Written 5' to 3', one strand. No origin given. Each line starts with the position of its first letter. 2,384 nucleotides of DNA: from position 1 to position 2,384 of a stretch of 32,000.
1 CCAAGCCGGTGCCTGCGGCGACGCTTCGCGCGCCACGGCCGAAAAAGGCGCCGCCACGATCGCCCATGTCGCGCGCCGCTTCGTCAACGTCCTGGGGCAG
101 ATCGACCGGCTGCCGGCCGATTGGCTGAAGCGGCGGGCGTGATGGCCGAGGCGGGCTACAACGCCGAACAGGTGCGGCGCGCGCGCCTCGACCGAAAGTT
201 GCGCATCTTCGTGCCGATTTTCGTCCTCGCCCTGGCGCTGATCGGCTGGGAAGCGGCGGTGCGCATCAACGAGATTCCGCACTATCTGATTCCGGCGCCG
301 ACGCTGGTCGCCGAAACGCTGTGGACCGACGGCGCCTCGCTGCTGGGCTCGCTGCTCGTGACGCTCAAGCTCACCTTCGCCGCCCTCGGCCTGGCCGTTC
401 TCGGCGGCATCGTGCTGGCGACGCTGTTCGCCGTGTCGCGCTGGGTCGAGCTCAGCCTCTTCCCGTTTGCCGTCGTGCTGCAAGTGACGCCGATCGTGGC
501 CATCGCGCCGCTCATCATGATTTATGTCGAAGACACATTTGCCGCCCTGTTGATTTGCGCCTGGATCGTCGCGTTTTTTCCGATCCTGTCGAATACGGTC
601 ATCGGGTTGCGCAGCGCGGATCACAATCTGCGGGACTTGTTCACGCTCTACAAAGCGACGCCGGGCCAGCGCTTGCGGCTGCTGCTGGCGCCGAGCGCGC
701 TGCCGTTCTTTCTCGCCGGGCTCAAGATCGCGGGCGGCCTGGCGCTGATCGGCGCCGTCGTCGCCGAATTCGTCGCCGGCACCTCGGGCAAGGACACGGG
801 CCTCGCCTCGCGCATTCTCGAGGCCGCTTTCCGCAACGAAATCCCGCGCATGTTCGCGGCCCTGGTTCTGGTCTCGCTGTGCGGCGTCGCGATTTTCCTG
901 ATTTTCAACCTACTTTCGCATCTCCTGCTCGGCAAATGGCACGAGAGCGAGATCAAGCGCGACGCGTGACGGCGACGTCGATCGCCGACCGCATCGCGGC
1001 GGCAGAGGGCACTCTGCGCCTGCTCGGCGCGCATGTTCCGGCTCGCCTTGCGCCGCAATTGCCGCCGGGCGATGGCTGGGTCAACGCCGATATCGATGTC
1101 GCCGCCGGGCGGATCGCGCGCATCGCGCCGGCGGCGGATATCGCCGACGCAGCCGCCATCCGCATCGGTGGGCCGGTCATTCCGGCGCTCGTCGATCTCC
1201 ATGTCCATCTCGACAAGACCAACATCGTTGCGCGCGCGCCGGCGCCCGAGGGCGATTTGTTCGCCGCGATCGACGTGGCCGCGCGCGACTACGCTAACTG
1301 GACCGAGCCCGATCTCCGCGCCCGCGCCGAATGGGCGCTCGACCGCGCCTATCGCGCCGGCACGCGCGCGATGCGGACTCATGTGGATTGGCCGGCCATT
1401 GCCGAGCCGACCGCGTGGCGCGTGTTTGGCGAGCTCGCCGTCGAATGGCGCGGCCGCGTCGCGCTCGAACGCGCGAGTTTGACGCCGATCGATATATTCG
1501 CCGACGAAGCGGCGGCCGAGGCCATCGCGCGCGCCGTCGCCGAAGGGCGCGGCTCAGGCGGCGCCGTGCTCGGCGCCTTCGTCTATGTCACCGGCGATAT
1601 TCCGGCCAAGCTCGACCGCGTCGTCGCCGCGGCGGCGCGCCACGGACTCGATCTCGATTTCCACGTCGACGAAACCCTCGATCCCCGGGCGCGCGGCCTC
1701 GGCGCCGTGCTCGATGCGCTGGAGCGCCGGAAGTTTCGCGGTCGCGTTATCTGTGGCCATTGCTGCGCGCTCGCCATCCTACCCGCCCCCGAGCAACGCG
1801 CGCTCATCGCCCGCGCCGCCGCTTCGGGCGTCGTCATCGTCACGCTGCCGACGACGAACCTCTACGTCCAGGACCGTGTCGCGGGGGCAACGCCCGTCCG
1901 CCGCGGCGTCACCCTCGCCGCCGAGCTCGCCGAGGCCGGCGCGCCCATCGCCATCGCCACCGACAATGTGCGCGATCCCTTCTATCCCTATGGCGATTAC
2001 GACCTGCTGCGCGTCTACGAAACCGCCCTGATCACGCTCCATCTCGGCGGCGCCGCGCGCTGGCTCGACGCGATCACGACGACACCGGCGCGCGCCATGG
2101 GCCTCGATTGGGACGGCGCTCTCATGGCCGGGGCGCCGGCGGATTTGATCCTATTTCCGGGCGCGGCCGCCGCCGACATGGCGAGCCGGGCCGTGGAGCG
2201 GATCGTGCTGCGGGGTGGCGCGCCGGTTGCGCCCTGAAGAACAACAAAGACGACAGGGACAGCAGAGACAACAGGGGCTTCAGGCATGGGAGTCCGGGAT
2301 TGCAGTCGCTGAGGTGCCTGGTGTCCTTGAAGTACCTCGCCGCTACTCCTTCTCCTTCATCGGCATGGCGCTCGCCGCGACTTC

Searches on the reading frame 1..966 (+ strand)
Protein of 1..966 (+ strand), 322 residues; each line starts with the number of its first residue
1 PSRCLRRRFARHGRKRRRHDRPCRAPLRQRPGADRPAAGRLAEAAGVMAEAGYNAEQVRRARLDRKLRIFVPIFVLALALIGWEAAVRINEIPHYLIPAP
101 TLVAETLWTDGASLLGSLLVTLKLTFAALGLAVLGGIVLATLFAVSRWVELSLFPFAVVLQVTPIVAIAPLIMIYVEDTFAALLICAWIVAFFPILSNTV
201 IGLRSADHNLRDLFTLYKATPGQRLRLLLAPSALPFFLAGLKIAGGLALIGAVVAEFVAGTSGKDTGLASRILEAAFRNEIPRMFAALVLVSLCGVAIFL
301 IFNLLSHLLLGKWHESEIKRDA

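Call 27: search_protein_families(library=pfam, max_evalue=0.001, proteins=[window:1-966:+])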
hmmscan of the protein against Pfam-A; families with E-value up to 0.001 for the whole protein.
window:1-966:+ (322 aa): 1 family
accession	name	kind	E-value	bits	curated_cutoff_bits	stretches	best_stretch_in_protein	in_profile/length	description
PF00528.27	BPD_transp_1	-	1.6e-21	77.3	26.4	1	133-306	2-179/184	Binding-protein-dependent transport system inner membrane component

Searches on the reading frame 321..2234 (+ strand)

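Call 27: search_protein_families(library=pfam, max_evalue=0.001, proteins=[window:321-2234:+])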
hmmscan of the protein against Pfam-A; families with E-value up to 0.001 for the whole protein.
window:321-2234:+ (638 aa): 1 family
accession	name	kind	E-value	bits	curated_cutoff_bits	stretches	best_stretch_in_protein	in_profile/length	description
PF01979.26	Amidohydro_1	-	9.7e-13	48.5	25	1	286-619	2-329/345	Amidohydrolase family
